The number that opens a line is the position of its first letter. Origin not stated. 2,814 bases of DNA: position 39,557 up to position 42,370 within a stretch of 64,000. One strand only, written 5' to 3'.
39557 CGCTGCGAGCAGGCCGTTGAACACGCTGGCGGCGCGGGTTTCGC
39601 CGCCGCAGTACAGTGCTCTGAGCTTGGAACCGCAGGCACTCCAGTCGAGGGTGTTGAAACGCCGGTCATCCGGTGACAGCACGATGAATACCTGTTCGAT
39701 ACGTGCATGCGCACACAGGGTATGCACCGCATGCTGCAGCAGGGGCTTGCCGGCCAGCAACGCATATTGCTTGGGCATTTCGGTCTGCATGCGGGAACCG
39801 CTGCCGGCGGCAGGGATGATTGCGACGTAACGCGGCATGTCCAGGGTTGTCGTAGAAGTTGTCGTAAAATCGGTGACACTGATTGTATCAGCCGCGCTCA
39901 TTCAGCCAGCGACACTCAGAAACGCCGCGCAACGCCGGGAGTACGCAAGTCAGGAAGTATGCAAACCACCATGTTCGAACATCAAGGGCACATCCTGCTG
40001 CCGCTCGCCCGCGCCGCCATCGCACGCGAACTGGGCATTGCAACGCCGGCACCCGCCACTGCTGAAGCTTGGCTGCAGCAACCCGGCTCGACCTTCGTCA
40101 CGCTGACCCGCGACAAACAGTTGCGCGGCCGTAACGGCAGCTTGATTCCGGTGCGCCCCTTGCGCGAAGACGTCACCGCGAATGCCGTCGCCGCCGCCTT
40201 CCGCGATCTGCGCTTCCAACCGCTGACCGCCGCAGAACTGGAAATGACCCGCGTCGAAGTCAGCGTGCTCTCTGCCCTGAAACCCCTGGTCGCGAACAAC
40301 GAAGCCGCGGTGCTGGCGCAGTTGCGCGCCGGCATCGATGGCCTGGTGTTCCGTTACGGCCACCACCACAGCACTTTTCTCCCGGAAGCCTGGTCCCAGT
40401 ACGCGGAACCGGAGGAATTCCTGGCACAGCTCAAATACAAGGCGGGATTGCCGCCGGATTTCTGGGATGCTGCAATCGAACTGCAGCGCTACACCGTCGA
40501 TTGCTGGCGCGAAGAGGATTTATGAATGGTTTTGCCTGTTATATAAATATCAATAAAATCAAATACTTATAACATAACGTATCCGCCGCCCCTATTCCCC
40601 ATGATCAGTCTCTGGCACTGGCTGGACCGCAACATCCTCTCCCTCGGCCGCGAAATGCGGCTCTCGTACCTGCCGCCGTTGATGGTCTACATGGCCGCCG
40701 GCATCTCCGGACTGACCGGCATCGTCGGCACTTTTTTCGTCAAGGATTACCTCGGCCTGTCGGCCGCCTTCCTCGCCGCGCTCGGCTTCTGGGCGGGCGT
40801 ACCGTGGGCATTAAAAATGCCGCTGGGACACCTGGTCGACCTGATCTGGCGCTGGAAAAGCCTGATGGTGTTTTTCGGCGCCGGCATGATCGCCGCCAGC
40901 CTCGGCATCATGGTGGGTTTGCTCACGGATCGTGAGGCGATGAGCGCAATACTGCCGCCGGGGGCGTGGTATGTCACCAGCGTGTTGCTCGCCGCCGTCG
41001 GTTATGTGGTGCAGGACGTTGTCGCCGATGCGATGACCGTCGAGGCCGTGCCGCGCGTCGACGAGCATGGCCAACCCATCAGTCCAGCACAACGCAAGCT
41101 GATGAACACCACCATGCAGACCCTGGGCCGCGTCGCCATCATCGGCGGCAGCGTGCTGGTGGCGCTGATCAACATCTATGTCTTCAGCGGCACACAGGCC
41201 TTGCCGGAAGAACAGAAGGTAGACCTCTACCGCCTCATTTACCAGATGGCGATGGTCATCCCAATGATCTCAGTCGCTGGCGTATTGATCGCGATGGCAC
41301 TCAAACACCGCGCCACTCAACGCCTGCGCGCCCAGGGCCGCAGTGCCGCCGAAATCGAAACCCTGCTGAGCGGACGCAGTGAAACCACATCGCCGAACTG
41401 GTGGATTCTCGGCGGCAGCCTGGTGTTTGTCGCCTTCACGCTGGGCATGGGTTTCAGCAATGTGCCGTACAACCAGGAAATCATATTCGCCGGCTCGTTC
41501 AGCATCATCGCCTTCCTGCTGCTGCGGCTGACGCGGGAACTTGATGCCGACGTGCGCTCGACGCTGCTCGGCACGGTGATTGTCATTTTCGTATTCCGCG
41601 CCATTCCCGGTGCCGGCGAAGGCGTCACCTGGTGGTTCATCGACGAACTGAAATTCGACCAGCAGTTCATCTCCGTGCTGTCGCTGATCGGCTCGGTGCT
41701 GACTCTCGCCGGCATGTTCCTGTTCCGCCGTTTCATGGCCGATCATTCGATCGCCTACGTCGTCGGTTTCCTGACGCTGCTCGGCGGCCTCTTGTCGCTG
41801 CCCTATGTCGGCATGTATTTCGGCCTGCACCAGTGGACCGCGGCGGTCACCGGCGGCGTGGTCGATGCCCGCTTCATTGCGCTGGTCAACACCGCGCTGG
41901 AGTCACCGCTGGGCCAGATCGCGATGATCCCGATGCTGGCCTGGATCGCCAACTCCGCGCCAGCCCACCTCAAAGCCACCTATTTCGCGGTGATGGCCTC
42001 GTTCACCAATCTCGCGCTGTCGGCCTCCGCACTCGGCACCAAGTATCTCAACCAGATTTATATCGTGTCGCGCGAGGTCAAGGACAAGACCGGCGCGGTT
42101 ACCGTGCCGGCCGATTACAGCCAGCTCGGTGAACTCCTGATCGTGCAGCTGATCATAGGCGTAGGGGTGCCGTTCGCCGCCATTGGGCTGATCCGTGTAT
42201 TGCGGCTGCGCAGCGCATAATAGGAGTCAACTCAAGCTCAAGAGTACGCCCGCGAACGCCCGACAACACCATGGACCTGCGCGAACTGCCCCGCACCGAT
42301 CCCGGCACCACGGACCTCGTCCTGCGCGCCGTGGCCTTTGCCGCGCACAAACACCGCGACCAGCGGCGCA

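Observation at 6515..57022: Dispersed AT-rich 20-nt core matching the IHF consensus: five near-identical copies plus one diverged copy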

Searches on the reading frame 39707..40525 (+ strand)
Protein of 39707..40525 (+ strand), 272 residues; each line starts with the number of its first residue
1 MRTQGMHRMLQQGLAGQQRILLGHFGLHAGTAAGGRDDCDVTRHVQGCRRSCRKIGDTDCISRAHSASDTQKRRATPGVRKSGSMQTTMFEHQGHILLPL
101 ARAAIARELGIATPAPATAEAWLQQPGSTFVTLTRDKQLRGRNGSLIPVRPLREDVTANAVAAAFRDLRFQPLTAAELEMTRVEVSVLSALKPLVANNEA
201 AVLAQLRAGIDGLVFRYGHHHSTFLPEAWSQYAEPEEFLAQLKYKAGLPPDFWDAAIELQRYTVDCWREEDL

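Call 22: search_protein_families(library=pfam, proteins=[window:39707-40525:+])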
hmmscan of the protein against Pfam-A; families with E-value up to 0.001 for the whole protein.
window:39707-40525:+ (272 aa): 1 family
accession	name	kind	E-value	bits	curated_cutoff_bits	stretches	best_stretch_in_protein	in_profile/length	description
PF01871.22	AMMECR1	-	1.3e-38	132.6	25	1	100-265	3-166/168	AMMECR1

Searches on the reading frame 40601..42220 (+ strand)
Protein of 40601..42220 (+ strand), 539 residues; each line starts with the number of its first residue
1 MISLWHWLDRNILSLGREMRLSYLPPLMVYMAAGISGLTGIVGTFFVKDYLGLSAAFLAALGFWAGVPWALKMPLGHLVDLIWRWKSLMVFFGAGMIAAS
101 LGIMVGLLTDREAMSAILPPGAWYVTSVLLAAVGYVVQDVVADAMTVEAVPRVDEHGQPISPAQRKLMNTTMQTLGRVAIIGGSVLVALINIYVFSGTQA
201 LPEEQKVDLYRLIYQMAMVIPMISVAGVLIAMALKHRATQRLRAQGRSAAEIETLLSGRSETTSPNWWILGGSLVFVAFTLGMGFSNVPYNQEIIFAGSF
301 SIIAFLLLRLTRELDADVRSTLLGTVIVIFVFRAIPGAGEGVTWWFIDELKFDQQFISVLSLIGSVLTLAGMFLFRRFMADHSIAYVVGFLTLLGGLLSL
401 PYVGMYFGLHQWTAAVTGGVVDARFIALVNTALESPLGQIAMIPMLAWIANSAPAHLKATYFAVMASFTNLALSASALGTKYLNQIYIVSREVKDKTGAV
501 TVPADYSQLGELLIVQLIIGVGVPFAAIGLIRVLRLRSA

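Call 22: search_protein_families(library=pfam, proteins=[window:40601-42220:+])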
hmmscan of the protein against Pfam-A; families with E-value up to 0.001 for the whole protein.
window:40601-42220:+ (539 aa): 1 family
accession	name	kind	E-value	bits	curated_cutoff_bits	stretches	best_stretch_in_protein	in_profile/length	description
PF03092.22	BT1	-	2.2e-16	60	22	1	34-526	2-407/432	BT1 family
